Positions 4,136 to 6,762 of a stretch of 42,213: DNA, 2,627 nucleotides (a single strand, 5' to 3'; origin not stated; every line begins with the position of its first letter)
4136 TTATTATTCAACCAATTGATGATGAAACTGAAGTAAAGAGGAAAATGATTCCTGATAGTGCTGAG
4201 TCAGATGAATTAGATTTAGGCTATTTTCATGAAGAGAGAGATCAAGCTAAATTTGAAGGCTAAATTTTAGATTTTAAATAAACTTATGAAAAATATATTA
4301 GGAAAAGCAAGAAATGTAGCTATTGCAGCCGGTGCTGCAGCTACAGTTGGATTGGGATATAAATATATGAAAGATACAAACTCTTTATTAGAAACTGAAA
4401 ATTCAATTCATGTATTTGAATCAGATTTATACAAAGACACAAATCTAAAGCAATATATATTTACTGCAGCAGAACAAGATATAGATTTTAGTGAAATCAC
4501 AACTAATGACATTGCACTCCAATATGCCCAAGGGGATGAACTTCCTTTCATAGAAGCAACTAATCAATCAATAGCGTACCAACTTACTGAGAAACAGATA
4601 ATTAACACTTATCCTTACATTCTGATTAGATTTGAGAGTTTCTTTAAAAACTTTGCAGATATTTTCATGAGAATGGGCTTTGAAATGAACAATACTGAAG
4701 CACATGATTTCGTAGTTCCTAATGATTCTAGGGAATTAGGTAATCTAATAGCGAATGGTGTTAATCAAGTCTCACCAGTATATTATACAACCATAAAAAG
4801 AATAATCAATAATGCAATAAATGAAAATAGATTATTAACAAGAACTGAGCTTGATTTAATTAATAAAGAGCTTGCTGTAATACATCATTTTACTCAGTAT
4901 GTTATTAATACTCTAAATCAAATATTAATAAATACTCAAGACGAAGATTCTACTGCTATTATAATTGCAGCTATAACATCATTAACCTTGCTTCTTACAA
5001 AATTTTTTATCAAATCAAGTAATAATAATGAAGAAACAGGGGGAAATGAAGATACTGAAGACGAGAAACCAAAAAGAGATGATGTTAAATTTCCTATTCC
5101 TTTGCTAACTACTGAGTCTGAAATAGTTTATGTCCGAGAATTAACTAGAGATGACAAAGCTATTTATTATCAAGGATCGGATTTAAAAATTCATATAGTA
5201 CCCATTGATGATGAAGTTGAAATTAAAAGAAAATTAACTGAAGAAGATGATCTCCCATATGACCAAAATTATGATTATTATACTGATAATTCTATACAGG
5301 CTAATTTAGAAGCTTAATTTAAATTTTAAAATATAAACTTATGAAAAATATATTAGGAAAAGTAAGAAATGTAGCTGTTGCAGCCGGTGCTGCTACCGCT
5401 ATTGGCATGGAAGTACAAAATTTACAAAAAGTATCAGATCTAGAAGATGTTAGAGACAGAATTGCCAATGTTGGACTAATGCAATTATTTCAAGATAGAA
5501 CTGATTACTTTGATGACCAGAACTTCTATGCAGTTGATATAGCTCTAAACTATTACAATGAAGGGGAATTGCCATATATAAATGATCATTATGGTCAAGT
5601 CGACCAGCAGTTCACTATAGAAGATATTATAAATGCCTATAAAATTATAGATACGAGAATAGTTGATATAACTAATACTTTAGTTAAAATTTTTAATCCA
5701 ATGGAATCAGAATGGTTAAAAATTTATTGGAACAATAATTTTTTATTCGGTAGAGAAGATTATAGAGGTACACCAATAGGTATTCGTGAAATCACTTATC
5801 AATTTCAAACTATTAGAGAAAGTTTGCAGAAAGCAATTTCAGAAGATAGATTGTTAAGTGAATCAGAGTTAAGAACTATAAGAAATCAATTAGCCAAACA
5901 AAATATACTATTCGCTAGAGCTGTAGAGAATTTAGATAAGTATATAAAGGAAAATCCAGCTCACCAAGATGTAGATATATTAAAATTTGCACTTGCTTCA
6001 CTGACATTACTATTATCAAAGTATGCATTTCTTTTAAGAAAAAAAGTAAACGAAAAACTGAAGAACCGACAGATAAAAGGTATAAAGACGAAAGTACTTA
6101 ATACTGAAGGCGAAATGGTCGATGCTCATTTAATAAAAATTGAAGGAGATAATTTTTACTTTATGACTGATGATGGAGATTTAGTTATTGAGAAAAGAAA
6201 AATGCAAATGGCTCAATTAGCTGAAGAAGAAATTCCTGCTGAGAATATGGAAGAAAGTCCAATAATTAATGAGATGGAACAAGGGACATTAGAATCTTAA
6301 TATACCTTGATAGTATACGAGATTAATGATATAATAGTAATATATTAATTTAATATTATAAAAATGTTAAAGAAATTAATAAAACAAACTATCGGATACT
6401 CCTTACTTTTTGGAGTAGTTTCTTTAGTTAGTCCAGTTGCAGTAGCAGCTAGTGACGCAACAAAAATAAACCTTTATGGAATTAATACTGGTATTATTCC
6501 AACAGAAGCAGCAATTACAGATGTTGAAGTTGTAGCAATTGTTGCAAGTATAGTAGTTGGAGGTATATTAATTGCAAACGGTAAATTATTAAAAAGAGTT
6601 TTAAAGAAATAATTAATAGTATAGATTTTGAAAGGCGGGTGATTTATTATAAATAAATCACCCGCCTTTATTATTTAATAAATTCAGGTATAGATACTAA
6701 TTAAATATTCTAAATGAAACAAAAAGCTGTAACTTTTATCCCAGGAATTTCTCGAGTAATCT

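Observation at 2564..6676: Sortase-headed operon: three tandem, divergent paralogues of an unknown two-TM surface protein plus a mini sorting-signal protein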

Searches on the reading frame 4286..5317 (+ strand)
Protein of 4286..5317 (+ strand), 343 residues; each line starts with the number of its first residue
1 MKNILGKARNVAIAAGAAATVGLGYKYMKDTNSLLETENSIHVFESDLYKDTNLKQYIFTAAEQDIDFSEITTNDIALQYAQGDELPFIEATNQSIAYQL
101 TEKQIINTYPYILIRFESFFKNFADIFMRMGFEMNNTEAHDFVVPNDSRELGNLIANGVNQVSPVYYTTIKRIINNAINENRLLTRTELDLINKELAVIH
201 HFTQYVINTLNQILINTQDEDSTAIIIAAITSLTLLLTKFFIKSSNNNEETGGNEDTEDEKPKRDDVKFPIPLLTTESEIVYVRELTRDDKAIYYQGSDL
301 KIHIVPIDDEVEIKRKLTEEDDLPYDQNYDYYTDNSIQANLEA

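Call 3: search_protein_families(library=pfam, proteins=[window:4286-5317:+], max_evalue=1)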
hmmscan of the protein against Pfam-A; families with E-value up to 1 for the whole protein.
window:4286-5317:+ (343 aa): 0 families

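Call 4: search_protein_families(library=ncbifam, proteins=[window:4286-5317:+], max_evalue=1)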
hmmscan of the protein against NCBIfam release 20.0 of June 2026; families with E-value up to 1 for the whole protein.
window:4286-5317:+ (343 aa): 1 family
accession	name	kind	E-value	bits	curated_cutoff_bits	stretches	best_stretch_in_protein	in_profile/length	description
TIGR00454.1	TIGR00454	hypoth_equivalog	0.079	12.8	174.7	1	218-311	38-130/183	TIGR00454 family protein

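Call 10: find_homologous_proteins(query=window:4286-5317:+, max_evalue=0.001)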
Query window:4286-5317:+ (343 aa): 2 proteins with E <= 0.001 among 1804 candidates.
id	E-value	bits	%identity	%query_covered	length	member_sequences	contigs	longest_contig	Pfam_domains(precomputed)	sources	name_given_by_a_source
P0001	4.4e-218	741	100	100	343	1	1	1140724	-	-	-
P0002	7.5e-32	129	34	99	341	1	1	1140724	-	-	-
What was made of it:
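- Checked: P2 vs P1 has E 7.5e-32 in a 5.8-billion-sequence search (call 10).
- Tried and rejected: Word-indexed phmmer on 5.8 billion proteins (call 10).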

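Call 28: search_protein_families(library=phrogs, proteins=[window:4286-5317:+], max_evalue=1)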
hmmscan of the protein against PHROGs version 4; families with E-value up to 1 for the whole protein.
window:4286-5317:+ (343 aa): 2 families
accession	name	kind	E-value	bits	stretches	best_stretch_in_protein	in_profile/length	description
phrog_22525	-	unknown function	0.36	12.7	1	155-198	6-47/92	-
phrog_5796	-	unknown function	0.37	12.2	1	176-233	5-61/86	-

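Call 29: search_protein_families(library=padloc, proteins=[window:4286-5317:+], max_evalue=1)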
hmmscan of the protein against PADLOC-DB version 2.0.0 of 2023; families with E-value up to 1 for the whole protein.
window:4286-5317:+ (343 aa): 0 families

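Call 43: predict_structure(alignment_id=A3)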
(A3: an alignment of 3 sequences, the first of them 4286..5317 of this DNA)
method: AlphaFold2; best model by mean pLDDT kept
length: 343 residues; sequences in the alignment: 3
mean_pLDDT: 42.5   pTM: 0.38
mean pLDDT of the five models: 42.5, 41.0, 39.5, 37.3, 33.8
residues with pLDDT >= 90: 0; 70-90: 14; 50-70: 116; < 50: 213
segments of 3 or more residues with pLDDT < 50: 1-101, 137-148, 217-270, 272-274, 276-280, 309-343
pLDDT, mean of each block of 10 residues (from residue 1): 27 31 27 30 28 26 25 28 37 37 54 58 58 49 42 56 64 78 61 59 55 50 41 38 30 24 34 48 60 58 51 32 26 24 26
secondary structure, 60 per line:
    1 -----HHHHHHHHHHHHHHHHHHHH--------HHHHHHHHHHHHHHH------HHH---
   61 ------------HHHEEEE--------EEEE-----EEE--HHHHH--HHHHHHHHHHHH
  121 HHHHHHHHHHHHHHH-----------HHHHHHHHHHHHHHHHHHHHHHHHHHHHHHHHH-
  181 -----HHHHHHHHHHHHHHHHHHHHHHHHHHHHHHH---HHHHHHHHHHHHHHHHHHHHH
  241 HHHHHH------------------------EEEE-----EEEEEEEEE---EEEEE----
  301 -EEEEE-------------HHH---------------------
elements in order: H6-25 H34-48 E76-79 E88-91 E97-99 H102-106 H109-135 H147-179 H186-216 H220-246 E271-274 E280-288 E292-296 E302-306

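Call 60: fold_search(model_id=the predicted structure, library=pdb)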
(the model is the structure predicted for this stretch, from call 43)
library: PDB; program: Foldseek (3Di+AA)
matches with E <= 10: 628; with E <= 0.001: 0
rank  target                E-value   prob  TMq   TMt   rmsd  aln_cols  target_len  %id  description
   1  6n63                  1.1e-01  0.99  0.27  0.55   5.1       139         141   14  Crystal structure of an Iron binding protein (released 2019-07-17)
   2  7bha_B                1.5e-01  0.38  0.19  0.26   8.7       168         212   10  Escherichia coli YtfE (released 2021-04-21)
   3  7lby_A                1.8e-01  0.12  0.13  0.08  14.9       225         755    8  Bacterial cellulose synthase BcsB with polyalanine BcsA model (released 2021-03-24)
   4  2b5u_A                2.3e-01  0.15  0.13  0.10  27.4       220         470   14  Crystal Structure Of Colicin E3 V206C Mutant In Complex With Its Immunity Protein (released 2006-11-07)
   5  7bhc_A                2.5e-01  0.23  0.18  0.23   9.4       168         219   11  Escherichia coli YtfE E125L (released 2021-04-21)
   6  9go3_A                2.7e-01  0.20  0.12  0.15  14.1       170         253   14  Sub-open structure of the mechanosensitive channel YbiO (released 2025-02-05)
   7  7be8_B                2.9e-01  0.20  0.20  0.27  13.5       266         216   12  Escherichia coli YtfE (Mn) (released 2022-01-12)
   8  6e7e                  3.5e-01  0.54  0.21  0.37  10.7       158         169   11  High resolution crystal structure of IncA soluble domain (released 2019-07-10)
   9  6z0c_B                3.9e-01  0.66  0.25  0.38   7.5       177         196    7  Structure of in silico modelled artificial Maquette-3 protein (released 2021-03-17)
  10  4agf_A                3.9e-01  0.25  0.15  0.19  22.7       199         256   13  MTSSL spin labeled L124C mutant of MscS in the open form (released 2012-08-15)
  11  6uuj_H                4.4e-01  0.30  0.18  0.34  27.8       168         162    6  Structure of PE5-PPE4-EspG3 complex from the type VII (ESX-3) secretion system, space group P212121 (released 2020-01-29)
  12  2vv5_A                4.4e-01  0.12  0.11  0.12  12.7       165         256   17  The open structure of MscS (released 2008-08-05)
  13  5fnp_B                4.6e-01  0.57  0.24  0.34   6.8       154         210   10  High resolution Zn containing Iron sulfur cluster repair protein YtfE (released 2016-04-27)
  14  4age_A                4.9e-01  0.21  0.15  0.19  22.7       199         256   13  MTSSL spin labeled D67C mutant of MscS in the open form (released 2012-08-15)
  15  1ls4_MODEL_1_A        4.9e-01  0.16  0.16  0.27  14.9       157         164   11  NMR structure of apolipophorin-III from Locusta migratoria (released 2003-06-17)
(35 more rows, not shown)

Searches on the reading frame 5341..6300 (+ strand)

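Call 3: search_protein_families(library=pfam, proteins=[window:5341-6300:+], max_evalue=1)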
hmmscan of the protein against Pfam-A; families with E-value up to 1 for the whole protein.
window:5341-6300:+ (319 aa): 2 families
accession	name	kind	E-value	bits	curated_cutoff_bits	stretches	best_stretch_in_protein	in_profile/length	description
PF17514.7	DUF5442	-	0.072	13.7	27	0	13-83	21-90/107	Family of unknown function (DUF5442)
PF04310.18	MukB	-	0.28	11.3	23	0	209-260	113-164/226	MukB N-terminal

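Call 4: search_protein_families(library=ncbifam, proteins=[window:5341-6300:+], max_evalue=1)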
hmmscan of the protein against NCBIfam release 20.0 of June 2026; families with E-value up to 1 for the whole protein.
window:5341-6300:+ (319 aa): 0 families

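Call 28: search_protein_families(library=phrogs, proteins=[window:5341-6300:+], max_evalue=1)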
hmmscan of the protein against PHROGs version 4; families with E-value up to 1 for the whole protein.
window:5341-6300:+ (319 aa): 4 families
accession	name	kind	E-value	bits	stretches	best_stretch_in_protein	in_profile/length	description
phrog_24141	-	unknown function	0.013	16.6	1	150-189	17-56/60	-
phrog_25099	-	unknown function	0.052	14.2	1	26-90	47-117/185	-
phrog_1173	-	unknown function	0.059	14.6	1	26-44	30-49/86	-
phrog_1578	-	unknown function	0.11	12.9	1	247-292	29-73/78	-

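Call 29: search_protein_families(library=padloc, proteins=[window:5341-6300:+], max_evalue=1)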
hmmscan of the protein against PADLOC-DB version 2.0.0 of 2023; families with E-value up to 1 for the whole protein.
window:5341-6300:+ (319 aa): 0 families

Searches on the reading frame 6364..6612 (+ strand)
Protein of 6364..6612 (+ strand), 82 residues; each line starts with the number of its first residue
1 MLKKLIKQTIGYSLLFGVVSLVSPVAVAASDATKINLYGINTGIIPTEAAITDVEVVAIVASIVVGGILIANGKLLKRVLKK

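Call 3: search_protein_families(library=pfam, proteins=[window:6364-6612:+], max_evalue=1)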
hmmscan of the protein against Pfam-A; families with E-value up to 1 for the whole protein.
window:6364-6612:+ (82 aa): 0 families

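Call 4: search_protein_families(library=ncbifam, proteins=[window:6364-6612:+], max_evalue=1)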
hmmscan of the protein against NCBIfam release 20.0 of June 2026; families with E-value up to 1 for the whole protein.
window:6364-6612:+ (82 aa): 1 family
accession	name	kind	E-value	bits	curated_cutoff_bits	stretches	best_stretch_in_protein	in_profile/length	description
NF007454.0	PRK10019.1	subfamily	0.02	14.1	195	1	32-70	181-219/283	nickel/cobalt efflux transporter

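Call 28: search_protein_families(library=phrogs, proteins=[window:6364-6612:+], max_evalue=1)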
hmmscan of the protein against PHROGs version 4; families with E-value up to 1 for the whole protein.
window:6364-6612:+ (82 aa): 2 families
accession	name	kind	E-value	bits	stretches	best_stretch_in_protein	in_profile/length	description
phrog_37706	-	unknown function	0.14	12.8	1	55-71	9-25/39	-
phrog_37901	-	unknown function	0.21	11.9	1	34-70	149-185/249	-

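Call 29: search_protein_families(library=padloc, proteins=[window:6364-6612:+], max_evalue=1)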
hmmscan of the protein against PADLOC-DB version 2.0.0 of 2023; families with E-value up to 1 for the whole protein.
window:6364-6612:+ (82 aa): 0 families

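Call 55: find_homologous_proteins(query=A5, max_evalue=0.001)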
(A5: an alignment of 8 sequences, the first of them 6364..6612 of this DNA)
Query A5 (8 sequences) (82 aa, profile of the alignment): 8 proteins with E <= 0.001 among 3141 candidates.
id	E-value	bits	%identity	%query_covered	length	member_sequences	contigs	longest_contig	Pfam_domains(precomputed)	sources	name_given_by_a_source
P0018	8.5e-25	104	100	100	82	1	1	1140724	-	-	-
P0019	8.3e-24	101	37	96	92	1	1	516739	-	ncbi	ncbi:MAG: hypothetical protein ABI721_00390 [Candidatus Dojkabacteria bacterium]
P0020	4.3e-22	96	32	80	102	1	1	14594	-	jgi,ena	-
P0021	1.9e-21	94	28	54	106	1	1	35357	-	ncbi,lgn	-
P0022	8.2e-21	92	-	-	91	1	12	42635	-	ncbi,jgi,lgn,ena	-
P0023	1.3e-19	88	29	73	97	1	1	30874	-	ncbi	-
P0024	1.3e-13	69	28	78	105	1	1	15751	-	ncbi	-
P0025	7.2e-10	57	32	60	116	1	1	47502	-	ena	-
